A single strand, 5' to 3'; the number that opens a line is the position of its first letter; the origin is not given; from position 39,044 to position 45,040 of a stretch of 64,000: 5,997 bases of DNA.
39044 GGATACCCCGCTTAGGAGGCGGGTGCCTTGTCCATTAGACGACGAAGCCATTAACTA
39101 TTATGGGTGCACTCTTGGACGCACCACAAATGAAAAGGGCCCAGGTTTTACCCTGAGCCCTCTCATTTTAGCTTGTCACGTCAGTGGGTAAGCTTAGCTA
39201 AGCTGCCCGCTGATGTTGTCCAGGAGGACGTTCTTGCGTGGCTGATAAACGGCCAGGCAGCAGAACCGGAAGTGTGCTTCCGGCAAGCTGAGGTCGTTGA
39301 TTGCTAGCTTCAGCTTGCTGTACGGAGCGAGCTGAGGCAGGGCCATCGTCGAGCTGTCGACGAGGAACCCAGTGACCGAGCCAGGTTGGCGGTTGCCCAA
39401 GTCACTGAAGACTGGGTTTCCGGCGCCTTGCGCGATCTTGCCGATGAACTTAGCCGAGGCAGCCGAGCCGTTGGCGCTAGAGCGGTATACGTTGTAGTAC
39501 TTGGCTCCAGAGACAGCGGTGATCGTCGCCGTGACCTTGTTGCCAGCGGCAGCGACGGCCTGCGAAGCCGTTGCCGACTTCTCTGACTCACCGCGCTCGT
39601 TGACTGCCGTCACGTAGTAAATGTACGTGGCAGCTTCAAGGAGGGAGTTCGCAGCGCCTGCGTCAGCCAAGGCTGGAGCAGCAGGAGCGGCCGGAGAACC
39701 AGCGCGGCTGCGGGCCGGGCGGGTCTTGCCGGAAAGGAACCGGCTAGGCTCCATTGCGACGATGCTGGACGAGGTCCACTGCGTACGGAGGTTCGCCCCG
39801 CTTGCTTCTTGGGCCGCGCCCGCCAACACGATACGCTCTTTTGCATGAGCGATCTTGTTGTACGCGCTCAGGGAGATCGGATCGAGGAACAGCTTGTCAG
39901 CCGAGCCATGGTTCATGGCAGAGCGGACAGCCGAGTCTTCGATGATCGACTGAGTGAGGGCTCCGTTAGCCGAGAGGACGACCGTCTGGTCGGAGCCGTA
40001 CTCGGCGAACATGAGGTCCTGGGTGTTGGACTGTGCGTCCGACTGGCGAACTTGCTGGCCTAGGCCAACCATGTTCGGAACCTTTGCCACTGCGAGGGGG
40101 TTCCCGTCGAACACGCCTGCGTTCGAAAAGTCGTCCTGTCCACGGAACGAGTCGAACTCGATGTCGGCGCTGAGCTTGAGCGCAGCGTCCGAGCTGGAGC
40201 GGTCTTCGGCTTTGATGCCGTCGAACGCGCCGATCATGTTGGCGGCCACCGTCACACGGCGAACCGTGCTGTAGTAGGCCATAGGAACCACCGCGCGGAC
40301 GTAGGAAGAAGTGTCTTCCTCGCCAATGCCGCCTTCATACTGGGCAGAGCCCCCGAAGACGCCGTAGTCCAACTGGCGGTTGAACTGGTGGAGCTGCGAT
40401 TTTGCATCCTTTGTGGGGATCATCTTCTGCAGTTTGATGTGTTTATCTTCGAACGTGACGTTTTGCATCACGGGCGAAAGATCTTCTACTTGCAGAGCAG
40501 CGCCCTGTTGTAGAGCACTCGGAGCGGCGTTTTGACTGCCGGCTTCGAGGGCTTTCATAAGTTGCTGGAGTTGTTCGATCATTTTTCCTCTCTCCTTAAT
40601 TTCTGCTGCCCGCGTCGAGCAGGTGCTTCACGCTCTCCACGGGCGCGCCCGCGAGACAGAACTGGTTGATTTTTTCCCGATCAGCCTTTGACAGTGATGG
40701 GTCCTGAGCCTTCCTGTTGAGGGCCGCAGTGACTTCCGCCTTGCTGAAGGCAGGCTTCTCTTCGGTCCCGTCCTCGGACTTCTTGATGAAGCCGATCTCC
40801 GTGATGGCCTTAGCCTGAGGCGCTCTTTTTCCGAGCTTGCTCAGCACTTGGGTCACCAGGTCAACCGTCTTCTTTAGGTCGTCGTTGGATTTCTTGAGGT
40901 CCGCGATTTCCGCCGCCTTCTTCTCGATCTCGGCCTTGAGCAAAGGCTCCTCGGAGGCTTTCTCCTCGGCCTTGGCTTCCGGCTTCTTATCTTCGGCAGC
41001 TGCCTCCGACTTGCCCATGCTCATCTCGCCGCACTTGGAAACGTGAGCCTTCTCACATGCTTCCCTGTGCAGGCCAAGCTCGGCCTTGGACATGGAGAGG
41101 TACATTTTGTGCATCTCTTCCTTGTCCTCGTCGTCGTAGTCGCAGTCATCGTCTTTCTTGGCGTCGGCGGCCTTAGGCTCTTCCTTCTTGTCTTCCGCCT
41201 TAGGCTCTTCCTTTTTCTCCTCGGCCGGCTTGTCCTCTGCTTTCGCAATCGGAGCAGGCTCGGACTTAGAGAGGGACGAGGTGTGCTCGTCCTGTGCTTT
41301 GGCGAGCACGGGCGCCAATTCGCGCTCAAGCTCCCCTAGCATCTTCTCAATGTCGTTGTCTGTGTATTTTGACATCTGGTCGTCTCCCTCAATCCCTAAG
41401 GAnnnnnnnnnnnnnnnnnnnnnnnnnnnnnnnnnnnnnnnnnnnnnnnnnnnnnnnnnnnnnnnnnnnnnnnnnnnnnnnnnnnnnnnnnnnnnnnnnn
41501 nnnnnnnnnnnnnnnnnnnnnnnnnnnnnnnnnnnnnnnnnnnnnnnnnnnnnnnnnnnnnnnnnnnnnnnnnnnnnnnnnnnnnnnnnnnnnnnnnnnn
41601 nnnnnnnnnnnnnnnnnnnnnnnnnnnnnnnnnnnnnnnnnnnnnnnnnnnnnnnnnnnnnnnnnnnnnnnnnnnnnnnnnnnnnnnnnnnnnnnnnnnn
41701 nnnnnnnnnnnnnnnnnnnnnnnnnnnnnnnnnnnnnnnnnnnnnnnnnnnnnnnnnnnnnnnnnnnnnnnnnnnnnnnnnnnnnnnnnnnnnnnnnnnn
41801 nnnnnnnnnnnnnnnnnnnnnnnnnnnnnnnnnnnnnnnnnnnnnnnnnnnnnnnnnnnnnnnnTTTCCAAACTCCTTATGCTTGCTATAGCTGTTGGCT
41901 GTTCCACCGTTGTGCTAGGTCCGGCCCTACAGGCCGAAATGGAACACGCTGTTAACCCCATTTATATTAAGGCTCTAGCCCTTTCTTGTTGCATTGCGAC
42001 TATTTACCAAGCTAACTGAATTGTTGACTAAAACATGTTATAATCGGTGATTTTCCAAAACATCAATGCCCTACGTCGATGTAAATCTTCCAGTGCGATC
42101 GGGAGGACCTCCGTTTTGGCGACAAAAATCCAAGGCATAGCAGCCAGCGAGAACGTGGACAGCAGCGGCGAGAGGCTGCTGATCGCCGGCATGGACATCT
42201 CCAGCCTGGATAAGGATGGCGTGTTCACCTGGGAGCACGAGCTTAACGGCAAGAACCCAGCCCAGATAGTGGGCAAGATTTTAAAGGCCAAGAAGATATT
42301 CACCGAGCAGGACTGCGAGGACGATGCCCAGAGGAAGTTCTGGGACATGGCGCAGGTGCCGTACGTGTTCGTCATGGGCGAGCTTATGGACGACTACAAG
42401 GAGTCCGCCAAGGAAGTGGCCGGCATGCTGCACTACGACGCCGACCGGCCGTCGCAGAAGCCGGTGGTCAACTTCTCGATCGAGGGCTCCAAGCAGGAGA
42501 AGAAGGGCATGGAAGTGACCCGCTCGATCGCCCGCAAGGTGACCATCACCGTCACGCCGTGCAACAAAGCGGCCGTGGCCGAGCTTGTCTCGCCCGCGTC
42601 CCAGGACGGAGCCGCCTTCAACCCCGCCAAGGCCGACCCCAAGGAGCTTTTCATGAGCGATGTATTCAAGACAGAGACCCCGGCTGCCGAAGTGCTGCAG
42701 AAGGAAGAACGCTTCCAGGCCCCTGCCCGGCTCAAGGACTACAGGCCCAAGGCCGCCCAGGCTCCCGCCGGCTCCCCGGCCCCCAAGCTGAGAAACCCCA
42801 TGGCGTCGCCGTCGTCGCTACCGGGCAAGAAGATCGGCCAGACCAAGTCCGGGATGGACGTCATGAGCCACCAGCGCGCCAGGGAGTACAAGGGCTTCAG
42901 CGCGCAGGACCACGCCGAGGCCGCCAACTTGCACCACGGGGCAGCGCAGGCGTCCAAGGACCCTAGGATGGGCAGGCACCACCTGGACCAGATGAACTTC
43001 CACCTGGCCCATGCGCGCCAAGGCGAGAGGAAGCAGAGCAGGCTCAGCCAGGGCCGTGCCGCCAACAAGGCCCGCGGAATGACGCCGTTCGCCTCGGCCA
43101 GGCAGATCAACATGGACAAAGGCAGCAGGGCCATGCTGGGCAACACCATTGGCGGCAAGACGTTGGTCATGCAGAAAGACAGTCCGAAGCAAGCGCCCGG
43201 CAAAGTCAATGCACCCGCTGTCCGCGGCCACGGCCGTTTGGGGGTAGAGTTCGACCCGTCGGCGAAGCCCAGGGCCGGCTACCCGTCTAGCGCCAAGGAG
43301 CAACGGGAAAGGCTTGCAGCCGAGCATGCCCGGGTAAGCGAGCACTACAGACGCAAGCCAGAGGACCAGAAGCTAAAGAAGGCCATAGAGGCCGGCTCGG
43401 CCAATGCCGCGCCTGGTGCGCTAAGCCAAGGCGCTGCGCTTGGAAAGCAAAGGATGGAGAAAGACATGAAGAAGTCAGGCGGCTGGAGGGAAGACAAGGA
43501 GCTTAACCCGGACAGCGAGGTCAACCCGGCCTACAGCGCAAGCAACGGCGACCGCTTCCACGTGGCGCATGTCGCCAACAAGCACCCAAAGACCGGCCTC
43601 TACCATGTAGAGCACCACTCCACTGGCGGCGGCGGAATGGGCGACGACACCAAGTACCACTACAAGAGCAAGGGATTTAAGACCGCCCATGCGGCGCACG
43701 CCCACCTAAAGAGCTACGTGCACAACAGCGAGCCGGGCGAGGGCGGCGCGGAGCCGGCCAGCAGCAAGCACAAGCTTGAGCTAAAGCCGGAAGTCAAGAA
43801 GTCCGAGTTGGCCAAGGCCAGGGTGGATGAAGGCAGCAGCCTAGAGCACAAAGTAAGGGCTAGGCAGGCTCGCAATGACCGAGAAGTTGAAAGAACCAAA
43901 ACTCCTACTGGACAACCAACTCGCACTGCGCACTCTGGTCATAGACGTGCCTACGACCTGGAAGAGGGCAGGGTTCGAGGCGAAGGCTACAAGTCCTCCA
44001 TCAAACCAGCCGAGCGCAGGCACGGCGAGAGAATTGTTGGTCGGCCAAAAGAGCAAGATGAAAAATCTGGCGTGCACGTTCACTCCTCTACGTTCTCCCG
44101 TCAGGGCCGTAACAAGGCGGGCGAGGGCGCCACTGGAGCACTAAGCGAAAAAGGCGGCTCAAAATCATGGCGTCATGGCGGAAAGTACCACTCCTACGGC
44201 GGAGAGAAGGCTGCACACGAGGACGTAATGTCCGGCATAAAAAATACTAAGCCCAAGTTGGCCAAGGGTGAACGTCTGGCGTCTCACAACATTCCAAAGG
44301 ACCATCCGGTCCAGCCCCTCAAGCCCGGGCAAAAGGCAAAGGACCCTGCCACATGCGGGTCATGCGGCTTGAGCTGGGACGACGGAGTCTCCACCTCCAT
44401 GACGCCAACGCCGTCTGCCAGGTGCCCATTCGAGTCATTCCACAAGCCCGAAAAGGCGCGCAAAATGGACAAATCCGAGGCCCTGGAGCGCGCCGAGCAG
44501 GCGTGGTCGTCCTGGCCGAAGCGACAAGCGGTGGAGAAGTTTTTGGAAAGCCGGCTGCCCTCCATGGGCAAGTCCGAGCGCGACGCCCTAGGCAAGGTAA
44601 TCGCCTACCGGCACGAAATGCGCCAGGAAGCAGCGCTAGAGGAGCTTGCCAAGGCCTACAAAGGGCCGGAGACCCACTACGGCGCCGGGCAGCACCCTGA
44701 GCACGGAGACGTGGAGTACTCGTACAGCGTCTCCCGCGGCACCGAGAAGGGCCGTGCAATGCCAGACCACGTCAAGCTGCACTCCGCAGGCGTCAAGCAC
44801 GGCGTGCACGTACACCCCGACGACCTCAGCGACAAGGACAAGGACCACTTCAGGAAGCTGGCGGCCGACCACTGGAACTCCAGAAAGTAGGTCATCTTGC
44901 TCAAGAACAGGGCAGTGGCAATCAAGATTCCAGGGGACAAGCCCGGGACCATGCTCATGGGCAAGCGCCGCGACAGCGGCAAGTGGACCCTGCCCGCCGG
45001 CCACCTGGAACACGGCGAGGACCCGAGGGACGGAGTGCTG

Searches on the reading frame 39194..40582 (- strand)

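Call 33: search_protein_families(library=phrogs, proteins=[window:39194-40582:-], max_evalue=0.001)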
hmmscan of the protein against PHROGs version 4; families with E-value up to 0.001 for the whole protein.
window:39194-40582:- (462 aa): 2 families
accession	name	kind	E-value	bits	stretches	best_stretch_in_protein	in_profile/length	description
phrog_752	-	head and packaging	5.2e-44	151.9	1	3-458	16-469/475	major head protein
phrog_8040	-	connector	0.00058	19.8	1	300-377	133-208/396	head closure Hc3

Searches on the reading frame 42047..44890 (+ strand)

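Call 33: search_protein_families(library=phrogs, proteins=[window:42047-44890:+], max_evalue=0.001)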
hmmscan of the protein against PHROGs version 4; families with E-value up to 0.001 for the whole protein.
window:42047-44890:+ (947 aa): 1 family
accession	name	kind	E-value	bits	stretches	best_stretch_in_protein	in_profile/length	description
phrog_15177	-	unknown function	7.8e-12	46.2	1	761-800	202-241/248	-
